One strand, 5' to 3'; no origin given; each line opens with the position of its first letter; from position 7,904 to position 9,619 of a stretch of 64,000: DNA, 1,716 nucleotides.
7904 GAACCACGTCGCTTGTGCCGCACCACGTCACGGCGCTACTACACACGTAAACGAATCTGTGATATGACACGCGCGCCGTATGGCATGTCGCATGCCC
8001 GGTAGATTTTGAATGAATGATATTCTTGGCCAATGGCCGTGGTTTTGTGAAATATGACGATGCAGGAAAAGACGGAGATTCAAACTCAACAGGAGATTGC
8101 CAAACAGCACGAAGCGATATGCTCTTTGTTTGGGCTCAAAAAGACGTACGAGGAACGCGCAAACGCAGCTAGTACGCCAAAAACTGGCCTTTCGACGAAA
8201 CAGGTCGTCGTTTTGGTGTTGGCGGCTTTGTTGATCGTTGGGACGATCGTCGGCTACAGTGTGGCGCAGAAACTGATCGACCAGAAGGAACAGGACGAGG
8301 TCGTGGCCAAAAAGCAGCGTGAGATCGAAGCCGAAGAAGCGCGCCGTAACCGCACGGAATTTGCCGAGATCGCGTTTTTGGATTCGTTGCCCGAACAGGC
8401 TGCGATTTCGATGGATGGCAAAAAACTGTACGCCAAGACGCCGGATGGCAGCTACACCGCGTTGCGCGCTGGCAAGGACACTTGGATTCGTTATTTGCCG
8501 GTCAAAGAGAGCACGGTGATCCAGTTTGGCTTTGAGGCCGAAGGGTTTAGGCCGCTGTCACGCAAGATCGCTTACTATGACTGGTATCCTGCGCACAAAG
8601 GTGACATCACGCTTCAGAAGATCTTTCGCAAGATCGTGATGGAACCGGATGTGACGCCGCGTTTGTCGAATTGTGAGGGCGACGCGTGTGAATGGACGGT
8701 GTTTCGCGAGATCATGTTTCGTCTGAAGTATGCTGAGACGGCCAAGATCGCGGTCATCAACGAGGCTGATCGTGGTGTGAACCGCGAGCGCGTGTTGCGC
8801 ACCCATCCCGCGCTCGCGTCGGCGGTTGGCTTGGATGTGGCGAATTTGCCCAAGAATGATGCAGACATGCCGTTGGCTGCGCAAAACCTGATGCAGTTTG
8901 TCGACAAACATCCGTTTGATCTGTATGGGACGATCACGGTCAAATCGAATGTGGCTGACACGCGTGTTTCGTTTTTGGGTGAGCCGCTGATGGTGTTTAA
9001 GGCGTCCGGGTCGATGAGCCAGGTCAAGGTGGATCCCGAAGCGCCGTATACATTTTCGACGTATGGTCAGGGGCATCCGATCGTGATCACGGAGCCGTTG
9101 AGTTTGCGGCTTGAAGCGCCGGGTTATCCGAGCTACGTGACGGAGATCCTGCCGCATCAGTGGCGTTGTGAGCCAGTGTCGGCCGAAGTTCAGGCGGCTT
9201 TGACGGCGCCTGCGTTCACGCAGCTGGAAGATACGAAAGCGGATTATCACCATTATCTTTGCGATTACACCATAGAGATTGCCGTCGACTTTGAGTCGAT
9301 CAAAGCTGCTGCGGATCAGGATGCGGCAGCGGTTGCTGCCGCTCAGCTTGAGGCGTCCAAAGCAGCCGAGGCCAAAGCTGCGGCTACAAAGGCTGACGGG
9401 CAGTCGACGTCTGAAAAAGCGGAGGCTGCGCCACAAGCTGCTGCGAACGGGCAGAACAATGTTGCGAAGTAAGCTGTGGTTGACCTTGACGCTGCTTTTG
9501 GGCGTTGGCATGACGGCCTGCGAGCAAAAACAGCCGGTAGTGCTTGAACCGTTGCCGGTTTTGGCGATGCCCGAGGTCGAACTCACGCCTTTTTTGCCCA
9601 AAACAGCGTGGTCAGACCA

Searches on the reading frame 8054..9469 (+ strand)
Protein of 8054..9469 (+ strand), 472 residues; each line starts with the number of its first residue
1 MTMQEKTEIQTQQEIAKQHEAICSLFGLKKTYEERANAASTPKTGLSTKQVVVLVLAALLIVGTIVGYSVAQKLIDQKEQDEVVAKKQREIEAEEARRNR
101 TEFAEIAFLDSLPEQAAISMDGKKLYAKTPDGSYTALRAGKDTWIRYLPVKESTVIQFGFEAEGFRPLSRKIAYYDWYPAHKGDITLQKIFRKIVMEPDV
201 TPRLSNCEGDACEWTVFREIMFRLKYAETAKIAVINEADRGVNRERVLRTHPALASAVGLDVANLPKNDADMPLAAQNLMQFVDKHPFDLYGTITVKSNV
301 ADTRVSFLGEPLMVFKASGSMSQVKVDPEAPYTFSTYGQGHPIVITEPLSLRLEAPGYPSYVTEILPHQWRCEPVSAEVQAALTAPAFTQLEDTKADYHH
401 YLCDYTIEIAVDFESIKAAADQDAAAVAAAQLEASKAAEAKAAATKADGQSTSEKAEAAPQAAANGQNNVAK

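Call 17: search_protein_families(library=pfam, proteins=[window:8054-9469:+], max_evalue=0.01)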
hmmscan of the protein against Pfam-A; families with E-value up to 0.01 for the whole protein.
window:8054-9469:+ (472 aa): 1 family
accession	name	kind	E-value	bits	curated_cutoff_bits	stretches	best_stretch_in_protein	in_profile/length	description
PF10721.14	DUF2514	-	0.0075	16.8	26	1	51-102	5-56/161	Protein of unknown function (DUF2514)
